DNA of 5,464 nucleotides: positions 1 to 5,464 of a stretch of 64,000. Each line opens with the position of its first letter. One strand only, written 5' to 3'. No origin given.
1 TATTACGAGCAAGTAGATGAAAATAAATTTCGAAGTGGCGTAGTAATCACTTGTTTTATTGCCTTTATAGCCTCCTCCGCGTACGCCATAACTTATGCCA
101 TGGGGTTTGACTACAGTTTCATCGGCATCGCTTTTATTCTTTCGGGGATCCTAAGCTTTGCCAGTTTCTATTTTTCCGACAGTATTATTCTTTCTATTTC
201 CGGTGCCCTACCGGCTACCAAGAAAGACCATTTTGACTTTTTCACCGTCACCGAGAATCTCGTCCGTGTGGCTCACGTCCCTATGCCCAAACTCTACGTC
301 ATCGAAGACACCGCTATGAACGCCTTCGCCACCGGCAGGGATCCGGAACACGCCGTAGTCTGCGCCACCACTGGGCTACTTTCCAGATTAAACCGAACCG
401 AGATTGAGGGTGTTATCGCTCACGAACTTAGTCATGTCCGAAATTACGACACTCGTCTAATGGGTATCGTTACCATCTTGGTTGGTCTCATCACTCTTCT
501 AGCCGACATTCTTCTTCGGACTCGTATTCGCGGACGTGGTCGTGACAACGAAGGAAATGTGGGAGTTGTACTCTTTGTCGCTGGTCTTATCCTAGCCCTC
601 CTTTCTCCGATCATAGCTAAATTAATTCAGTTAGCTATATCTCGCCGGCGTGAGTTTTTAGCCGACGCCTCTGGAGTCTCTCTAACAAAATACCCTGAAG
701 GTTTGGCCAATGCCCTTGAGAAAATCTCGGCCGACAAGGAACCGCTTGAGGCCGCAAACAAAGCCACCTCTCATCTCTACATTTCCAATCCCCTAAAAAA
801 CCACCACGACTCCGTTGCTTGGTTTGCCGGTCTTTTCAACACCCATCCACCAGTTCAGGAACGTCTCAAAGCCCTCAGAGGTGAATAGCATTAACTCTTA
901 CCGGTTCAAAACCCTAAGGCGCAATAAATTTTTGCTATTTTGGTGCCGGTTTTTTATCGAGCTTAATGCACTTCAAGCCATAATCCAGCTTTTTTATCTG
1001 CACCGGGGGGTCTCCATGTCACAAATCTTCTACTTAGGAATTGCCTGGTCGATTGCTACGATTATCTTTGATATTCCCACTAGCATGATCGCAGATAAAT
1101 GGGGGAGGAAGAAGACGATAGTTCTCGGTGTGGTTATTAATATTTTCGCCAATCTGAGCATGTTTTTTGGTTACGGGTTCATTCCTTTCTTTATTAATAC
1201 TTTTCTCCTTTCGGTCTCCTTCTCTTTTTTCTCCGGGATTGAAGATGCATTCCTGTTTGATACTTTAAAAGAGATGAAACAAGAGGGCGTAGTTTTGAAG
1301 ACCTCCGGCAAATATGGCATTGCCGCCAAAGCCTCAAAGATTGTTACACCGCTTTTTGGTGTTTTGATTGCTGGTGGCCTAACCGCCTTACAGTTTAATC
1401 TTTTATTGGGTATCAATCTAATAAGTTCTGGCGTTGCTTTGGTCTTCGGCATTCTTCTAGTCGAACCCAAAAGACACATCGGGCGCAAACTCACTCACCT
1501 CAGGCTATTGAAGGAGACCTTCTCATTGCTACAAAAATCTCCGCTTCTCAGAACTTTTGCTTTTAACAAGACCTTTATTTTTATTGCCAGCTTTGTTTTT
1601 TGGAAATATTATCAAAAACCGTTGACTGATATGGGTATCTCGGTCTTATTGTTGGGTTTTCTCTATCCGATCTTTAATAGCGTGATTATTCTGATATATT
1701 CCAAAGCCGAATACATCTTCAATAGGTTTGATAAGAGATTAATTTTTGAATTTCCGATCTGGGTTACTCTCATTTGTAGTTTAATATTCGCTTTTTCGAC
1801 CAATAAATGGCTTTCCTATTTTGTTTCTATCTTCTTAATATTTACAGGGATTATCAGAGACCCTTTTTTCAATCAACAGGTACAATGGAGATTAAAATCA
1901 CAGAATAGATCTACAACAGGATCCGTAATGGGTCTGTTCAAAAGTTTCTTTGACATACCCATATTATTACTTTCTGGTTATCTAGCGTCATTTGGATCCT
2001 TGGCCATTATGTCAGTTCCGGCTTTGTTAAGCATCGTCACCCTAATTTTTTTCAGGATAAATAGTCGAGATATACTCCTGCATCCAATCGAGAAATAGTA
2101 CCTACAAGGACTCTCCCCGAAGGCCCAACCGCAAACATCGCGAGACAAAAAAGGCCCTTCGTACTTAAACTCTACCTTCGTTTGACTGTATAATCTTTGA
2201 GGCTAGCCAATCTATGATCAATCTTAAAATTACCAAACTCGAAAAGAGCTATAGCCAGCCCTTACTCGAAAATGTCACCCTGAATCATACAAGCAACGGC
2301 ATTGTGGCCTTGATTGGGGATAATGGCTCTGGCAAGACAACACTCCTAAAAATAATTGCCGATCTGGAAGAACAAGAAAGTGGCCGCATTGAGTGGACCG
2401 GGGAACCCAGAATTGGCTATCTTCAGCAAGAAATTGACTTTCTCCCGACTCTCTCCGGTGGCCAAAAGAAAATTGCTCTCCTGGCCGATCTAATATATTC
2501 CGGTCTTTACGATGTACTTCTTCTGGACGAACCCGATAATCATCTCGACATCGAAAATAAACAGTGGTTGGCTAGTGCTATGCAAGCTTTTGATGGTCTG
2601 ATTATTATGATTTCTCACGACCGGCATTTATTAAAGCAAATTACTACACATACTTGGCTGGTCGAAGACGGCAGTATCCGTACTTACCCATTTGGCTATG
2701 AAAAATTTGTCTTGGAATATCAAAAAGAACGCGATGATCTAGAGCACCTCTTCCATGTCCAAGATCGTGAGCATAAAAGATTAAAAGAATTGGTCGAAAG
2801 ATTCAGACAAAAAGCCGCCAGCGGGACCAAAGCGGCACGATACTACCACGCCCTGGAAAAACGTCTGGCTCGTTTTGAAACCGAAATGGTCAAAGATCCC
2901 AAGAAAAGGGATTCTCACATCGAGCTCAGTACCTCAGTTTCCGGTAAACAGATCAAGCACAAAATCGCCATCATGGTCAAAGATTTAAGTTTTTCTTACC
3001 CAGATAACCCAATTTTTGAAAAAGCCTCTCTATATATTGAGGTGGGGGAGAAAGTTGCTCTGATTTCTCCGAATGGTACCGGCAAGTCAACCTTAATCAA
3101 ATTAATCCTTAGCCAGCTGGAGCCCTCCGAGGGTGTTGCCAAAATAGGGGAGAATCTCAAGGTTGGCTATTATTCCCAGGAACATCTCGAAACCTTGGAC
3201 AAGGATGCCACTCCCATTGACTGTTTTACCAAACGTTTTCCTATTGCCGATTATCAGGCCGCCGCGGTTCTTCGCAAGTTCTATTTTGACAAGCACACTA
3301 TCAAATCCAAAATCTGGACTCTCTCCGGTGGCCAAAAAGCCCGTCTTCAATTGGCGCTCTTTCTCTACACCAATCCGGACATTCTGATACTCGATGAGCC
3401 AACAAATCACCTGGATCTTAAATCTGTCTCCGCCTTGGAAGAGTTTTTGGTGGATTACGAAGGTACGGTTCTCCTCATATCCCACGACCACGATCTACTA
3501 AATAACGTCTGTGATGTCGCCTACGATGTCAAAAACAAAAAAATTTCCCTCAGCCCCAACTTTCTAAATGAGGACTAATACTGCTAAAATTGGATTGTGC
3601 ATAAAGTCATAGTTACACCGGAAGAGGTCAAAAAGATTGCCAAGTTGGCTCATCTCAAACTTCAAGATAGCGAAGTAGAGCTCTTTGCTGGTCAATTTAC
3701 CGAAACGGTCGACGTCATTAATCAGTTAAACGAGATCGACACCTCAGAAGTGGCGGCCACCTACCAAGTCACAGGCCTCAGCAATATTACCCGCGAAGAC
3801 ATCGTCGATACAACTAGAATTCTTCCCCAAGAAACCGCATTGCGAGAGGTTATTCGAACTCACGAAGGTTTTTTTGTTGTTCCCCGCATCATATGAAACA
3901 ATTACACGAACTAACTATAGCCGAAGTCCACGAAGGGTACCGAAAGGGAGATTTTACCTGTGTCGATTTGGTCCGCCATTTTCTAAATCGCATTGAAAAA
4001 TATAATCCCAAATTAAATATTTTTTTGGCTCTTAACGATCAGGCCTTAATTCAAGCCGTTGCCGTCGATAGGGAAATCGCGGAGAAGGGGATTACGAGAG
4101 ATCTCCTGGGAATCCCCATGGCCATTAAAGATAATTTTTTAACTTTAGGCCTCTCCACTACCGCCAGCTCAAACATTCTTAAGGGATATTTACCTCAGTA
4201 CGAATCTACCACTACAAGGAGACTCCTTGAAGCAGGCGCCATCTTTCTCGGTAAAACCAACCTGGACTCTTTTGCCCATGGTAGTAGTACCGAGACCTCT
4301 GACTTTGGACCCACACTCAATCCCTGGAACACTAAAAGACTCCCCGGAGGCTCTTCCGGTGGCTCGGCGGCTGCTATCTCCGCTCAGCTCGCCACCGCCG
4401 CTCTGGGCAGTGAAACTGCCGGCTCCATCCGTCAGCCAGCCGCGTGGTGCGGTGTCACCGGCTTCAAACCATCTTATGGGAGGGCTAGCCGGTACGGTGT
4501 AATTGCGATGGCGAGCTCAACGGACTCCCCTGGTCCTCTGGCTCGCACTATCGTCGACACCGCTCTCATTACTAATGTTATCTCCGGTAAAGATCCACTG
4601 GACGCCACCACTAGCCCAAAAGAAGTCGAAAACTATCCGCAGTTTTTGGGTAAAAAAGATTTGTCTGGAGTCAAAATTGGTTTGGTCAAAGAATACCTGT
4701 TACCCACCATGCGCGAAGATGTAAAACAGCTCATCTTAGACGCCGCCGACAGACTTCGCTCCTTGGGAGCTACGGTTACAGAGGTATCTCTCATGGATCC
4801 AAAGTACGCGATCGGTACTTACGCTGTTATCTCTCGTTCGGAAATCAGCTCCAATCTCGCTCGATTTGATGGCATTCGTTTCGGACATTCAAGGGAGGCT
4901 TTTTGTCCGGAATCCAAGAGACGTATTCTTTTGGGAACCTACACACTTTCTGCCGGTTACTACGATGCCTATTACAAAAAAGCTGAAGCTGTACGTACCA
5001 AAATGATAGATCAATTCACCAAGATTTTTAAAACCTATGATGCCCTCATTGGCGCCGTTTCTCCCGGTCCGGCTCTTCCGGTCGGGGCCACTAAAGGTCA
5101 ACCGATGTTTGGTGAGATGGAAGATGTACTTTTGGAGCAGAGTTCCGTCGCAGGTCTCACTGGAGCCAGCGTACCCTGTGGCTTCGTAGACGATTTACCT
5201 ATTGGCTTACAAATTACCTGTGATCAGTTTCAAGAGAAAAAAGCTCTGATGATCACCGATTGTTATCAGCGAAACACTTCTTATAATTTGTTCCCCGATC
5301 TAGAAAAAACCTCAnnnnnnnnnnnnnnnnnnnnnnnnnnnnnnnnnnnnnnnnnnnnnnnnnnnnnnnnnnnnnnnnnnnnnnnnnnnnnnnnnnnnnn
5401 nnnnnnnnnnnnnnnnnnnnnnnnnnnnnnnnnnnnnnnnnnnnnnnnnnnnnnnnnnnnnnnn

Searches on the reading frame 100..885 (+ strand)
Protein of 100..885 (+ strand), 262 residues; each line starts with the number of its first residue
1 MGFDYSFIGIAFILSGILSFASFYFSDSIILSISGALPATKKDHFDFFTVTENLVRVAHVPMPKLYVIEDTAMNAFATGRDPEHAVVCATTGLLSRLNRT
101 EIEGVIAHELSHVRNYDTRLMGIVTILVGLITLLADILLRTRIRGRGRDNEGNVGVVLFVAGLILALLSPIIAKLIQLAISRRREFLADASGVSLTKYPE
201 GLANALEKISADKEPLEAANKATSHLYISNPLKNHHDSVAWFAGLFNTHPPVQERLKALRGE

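Call 41: search_protein_families(library=pfam, proteins=[window:100-885:+], max_evalue=0.0001)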
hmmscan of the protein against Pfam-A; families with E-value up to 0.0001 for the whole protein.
window:100-885:+ (262 aa): 1 family
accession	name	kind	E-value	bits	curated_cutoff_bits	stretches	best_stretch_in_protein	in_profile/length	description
PF01435.24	Peptidase_M48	-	2e-30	106.5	20.3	1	50-261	10-184/186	Peptidase family M48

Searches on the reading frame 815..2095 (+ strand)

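Call 41: search_protein_families(library=pfam, proteins=[window:815-2095:+], max_evalue=0.0001)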
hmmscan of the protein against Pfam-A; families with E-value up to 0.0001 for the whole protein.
window:815-2095:+ (427 aa): 1 family
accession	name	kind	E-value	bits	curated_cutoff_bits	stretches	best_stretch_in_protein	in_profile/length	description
PF07690.21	MFS_1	-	1.3e-16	60.9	33.4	1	47-384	10-344/347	Major Facilitator Superfamily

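Call 46: search_protein_families(library=ncbifam, proteins=[window:815-2095:+], max_evalue=0.001)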
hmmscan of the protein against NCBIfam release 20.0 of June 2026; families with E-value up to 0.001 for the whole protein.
window:815-2095:+ (427 aa): 4 families
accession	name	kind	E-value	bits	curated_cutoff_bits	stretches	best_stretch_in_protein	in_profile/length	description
TIGR00880.1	2_A_01_02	superfamily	4.8e-05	23.5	131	1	80-217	9-139/141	multidrug resistance protein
NF002962.0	PRK03633.1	equivalog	9.8e-05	21.6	361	1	49-121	215-287/382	MFS transporter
NF000089.1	qac_MFS_AB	exception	0.00045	19.1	900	1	68-216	53-195/514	QacA/B family quaternary ammonium compound efflux MFS transporter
NF000043.1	tet_MFS_P_a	exception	0.00086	18.2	750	1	68-169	41-142/420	tetracycline efflux MFS transporter TetA(P)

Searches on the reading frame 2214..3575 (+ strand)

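Call 41: search_protein_families(library=pfam, proteins=[window:2214-3575:+], max_evalue=0.0001)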
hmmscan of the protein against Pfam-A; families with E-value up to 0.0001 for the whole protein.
window:2214-3575:+ (454 aa): 12 families
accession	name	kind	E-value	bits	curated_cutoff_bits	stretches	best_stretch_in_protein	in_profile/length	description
PF00005.33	ABC_tran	-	8.2e-41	140.3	25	2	269-398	2-137/137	ABC transporter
PF13304.12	AAA_21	-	3.5e-19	70.4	27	2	30-51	1-22/304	AAA domain, putative AbiEii toxin, Type IV TA system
PF02463.25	SMC_N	-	8.7e-15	55.2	40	0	369-441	136-213/220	RecF/RecN/SMC N terminal domain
PF12848.13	ABC_tran_Xtn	-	7.4e-09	36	25.9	1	150-234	3-81/85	ABC transporter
PF13555.12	AAA_29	-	2e-07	31.1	27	0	22-45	16-39/61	P-loop containing region of AAA domain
PF13401.12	AAA_22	-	1e-06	29.5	27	0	27-55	4-32/130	AAA domain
PF13476.12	AAA_23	-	2.1e-06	29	27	0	19-48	11-39/201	AAA domain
PF13191.12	AAA_16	-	4.9e-06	27.6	32.6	0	27-54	24-51/167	AAA ATPase domain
PF00004.35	AAA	-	1.6e-05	25.8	21.2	0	32-132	2-91/131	ATPase family associated with various cellular activities (AAA)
PF13604.12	AAA_30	-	5.3e-05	23.5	27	0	26-59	16-49/191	AAA domain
PF20720.3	nSTAND3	-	5.8e-05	23.3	27.2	0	27-49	16-38/155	Novel STAND NTPase 3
PF03193.22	RsgA_GTPase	-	6.3e-05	23.3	30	0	24-59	102-137/174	RsgA GTPase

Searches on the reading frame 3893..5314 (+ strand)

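Call 41: search_protein_families(library=pfam, proteins=[window:3893-5314:+], max_evalue=0.0001)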
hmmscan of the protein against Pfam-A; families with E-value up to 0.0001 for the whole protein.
window:3893-5314:+ (474 aa): 1 family
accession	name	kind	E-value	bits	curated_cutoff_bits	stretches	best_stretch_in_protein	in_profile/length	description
PF01425.27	Amidase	-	1.1e-124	417.4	27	1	25-451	1-444/445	Amidase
